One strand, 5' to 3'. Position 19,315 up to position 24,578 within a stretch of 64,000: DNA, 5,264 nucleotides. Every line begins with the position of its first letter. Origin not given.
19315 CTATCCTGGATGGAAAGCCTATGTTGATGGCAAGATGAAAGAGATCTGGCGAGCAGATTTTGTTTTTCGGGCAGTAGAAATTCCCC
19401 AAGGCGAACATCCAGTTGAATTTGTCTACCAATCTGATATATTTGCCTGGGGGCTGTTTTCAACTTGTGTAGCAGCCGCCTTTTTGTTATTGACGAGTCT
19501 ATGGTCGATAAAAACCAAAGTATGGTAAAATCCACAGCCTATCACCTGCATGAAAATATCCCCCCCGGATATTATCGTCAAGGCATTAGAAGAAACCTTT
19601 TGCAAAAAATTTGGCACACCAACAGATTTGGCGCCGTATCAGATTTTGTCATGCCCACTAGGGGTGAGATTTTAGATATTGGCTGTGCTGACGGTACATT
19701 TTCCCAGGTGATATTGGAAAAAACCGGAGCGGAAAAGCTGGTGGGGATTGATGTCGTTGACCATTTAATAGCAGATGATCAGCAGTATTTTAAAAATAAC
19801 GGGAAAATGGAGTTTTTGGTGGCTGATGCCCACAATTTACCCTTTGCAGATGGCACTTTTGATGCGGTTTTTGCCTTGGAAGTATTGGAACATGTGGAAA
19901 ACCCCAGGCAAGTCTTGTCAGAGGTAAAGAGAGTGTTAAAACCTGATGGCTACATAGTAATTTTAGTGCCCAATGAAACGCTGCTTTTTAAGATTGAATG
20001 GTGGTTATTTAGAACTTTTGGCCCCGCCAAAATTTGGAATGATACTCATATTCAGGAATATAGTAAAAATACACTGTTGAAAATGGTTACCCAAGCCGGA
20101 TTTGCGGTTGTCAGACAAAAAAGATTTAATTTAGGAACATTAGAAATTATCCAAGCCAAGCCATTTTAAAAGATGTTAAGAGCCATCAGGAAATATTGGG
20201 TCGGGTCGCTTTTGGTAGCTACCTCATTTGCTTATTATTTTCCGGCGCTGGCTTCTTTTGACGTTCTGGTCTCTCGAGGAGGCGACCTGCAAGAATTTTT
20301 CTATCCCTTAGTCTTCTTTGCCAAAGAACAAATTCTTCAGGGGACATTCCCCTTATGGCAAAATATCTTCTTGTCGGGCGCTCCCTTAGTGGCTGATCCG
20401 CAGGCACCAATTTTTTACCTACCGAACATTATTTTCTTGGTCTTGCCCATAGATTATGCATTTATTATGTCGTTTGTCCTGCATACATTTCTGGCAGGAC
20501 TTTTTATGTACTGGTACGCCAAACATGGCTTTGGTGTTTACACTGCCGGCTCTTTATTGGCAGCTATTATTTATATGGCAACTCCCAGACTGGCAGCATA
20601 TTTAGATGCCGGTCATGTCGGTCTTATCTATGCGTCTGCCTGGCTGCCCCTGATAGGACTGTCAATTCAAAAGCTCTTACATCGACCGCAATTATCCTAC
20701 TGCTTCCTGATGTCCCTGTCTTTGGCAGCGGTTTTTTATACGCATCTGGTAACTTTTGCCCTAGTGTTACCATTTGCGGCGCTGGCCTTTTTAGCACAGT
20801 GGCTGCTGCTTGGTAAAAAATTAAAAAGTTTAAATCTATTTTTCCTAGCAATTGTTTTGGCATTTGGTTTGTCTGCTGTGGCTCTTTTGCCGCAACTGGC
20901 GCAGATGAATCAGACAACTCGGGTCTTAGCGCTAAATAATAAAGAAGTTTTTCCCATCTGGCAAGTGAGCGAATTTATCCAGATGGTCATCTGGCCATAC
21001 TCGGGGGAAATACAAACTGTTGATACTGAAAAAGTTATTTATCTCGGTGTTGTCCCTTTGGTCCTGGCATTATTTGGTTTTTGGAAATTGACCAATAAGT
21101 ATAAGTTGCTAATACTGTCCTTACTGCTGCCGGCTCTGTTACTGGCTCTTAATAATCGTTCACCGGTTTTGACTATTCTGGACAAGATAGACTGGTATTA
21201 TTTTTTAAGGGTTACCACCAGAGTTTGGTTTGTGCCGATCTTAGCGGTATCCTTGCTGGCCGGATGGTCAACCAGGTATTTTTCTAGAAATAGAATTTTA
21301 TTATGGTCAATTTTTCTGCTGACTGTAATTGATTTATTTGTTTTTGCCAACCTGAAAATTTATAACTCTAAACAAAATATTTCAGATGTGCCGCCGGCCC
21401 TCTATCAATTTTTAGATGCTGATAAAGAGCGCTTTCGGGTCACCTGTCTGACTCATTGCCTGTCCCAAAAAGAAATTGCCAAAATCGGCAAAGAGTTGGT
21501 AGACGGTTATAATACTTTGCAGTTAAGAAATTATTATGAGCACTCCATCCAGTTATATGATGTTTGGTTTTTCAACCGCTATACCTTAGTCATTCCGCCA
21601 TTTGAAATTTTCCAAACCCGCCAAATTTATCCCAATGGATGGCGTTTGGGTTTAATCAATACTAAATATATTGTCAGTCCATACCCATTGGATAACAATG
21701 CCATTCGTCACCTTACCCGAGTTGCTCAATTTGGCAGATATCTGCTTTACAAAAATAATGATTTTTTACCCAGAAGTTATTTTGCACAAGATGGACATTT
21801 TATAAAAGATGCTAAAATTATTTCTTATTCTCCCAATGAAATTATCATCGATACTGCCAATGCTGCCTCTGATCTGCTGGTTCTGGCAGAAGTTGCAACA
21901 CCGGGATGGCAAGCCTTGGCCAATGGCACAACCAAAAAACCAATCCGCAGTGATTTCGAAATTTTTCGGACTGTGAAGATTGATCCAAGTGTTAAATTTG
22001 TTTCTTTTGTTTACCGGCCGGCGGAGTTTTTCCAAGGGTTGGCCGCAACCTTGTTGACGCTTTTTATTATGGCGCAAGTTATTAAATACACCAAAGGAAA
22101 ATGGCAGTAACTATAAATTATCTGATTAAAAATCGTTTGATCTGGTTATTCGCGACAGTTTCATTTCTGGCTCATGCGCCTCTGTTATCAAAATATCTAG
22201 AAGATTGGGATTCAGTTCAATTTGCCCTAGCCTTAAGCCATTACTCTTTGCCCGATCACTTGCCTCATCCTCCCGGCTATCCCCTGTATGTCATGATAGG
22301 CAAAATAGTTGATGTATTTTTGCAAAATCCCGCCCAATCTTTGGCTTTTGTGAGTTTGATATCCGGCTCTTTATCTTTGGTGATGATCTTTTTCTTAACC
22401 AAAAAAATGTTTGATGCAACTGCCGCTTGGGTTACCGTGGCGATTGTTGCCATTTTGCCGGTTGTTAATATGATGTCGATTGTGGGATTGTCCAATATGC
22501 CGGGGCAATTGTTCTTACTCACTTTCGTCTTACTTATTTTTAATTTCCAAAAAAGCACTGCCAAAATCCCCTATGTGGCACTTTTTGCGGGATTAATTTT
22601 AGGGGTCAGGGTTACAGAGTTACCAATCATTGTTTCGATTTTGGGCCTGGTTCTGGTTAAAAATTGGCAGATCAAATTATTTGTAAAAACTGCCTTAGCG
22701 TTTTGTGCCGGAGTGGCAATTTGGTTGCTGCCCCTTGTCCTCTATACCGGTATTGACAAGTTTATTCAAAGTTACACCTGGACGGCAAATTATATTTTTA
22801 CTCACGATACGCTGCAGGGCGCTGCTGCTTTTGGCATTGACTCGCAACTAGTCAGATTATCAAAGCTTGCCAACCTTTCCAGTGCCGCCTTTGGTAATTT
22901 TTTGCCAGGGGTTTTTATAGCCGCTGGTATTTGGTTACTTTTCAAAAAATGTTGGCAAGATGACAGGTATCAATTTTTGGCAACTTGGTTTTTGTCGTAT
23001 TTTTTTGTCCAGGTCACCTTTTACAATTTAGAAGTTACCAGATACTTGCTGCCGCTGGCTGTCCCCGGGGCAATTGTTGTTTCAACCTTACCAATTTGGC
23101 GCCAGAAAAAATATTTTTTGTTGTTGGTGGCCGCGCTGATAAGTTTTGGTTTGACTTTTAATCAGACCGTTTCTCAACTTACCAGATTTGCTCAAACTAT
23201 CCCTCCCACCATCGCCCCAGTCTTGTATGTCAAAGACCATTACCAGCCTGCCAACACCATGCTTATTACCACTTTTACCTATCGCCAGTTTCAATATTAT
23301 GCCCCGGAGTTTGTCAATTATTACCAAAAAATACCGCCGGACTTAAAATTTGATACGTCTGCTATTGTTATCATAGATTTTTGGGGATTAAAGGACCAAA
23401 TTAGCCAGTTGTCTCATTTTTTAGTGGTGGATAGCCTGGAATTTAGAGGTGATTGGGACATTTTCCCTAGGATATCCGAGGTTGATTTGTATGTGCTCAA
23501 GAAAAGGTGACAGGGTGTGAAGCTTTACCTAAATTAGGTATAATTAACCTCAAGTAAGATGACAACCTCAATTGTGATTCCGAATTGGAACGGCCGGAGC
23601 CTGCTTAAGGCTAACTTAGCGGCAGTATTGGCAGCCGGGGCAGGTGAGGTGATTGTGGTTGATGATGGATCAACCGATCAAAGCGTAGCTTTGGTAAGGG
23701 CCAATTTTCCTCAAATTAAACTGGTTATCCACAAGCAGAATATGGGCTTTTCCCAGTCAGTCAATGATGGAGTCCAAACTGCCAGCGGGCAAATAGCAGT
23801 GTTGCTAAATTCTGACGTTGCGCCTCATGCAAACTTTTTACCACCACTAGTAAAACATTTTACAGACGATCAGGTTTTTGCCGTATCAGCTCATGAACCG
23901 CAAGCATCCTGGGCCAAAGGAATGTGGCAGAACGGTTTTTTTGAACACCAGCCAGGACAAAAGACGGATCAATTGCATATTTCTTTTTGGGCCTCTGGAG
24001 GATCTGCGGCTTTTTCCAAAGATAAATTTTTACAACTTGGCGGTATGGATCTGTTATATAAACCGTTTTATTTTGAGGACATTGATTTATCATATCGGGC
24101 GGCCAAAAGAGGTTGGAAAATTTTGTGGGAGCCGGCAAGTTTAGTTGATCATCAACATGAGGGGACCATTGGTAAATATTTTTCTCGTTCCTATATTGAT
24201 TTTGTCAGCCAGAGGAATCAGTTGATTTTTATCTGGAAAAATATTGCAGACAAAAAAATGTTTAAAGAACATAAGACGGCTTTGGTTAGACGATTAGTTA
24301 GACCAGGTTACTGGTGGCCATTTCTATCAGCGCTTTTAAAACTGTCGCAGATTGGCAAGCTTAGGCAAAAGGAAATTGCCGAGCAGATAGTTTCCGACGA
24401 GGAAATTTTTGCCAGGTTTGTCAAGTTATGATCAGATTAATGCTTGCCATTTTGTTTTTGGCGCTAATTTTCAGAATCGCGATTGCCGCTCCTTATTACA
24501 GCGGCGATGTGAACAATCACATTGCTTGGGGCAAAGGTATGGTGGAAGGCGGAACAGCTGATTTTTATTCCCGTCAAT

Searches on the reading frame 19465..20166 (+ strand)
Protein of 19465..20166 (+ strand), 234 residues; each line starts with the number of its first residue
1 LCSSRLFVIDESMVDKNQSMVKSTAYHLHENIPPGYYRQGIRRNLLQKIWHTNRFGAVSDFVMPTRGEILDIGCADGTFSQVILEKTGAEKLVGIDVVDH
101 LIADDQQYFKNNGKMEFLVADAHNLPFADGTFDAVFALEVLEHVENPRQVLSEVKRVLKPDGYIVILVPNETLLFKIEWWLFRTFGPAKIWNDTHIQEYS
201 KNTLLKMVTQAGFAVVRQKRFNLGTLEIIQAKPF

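Call 49: search_protein_families(library=pfam, proteins=[window:19465-20166:+], max_evalue=0.001)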
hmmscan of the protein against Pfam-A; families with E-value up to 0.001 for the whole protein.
window:19465-20166:+ (234 aa): 14 families
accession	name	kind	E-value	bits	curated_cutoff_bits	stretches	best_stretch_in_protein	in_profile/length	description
PF08241.18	Methyltransf_11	-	3.4e-26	92.2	21.2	1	70-166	1-95/95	Methyltransferase domain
PF13489.12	Methyltransf_23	-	3e-24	86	27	1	64-217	21-163/164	Methyltransferase domain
PF13649.12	Methyltransf_25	-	4.5e-22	79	27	1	69-162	1-97/97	Methyltransferase domain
PF13847.12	Methyltransf_31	-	4.4e-21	75.5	27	1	68-170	6-113/145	Methyltransferase domain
PF08242.18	Methyltransf_12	-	1.3e-17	64.7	30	1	70-164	1-98/98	Methyltransferase domain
PF01209.24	Ubie_methyltran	-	1.7e-13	50.9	20.1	1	59-168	40-153/233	ubiE/COQ5 methyltransferase family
PF08003.17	Methyltransf_9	-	4.8e-08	32.8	23.8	1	64-166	113-217/315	Protein of unknown function (DUF1698)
PF01728.25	FtsJ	-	3.7e-07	30.7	24.1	1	66-112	22-72/181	FtsJ-like methyltransferase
PF07021.18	MetW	-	6.2e-05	23.2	21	1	64-170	12-111/193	Methionine biosynthesis protein MetW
PF02353.26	CMAS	-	9.1e-05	22.3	27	1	68-166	65-164/273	Mycolic acid cyclopropane synthetase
PF05401.17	NodS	-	0.00016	22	24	1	65-166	43-144/201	Nodulation protein S (NodS)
PF06325.19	PrmA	-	0.00078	19.5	22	0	65-165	161-257/296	Ribosomal protein L11 methyltransferase (PrmA)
PF03141.22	Methyltransf_29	-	0.00088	18.4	23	0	68-169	120-220/506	Putative S-adenosyl-L-methionine-dependent methyltransferase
PF05219.18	DREV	-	0.00098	18.7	26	0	47-167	79-187/265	DREV methyltransferase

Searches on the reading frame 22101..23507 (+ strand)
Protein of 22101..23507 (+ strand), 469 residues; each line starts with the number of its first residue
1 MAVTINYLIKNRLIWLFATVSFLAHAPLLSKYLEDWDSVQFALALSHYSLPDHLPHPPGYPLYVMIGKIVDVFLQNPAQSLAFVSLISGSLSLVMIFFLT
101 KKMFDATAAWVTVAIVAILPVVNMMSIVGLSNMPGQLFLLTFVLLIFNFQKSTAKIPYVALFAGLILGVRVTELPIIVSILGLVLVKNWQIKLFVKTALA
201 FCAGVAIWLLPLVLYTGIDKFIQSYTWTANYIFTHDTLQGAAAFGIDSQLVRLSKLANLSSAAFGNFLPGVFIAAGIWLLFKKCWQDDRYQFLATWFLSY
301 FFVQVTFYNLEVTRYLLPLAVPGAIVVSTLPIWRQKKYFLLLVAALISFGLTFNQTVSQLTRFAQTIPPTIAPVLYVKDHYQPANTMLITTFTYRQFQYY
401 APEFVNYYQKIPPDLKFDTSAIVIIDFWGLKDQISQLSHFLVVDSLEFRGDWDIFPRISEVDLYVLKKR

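Call 49: search_protein_families(library=pfam, proteins=[window:22101-23507:+], max_evalue=0.001)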
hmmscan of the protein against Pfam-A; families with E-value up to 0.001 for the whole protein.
window:22101-23507:+ (469 aa): 2 families
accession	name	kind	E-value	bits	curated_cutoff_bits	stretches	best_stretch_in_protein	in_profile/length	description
PF11028.14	TMEM260-like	-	5e-08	33.4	24.2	1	54-107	14-70/179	Protein O-mannosyl-transferase TMEM260-like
PF13231.12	PMT_2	-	2.1e-07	31.8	26.1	1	68-210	12-152/160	Dolichyl-phosphate-mannose-protein mannosyltransferase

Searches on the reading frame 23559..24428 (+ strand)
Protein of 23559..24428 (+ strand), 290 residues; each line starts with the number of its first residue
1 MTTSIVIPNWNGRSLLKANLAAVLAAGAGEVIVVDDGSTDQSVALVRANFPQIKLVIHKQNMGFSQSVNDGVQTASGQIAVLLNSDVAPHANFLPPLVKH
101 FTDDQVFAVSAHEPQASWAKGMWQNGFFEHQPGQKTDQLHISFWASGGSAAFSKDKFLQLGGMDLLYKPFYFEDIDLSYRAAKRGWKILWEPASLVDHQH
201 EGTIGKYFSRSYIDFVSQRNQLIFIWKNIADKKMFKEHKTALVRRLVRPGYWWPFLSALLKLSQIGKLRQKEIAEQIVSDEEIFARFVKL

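Call 49: search_protein_families(library=pfam, proteins=[window:23559-24428:+], max_evalue=0.001)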
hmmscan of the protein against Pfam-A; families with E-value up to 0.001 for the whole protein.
window:23559-24428:+ (290 aa): 5 families
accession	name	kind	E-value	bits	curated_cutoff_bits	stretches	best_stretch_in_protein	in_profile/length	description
PF00535.33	Glycos_transf_2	-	7.7e-22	78.4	23.3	1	4-141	1-149/168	Glycosyl transferase family 2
PF13641.12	Glyco_tranf_2_3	-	1.2e-18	68.4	27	1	3-210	3-223/230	Glycosyltransferase like family 2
PF13632.12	Glyco_trans_2_3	-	3.8e-06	27.3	27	1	80-262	2-170/198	Glycosyl transferase family group 2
PF10111.15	Glyco_tranf_2_2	-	2.2e-05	24.6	27.3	0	30-86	31-91/276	Glycosyltransferase like family 2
PF13506.12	Glyco_transf_21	-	2.5e-05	24.3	21.7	1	51-210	1-168/174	Glycosyl transferase family 21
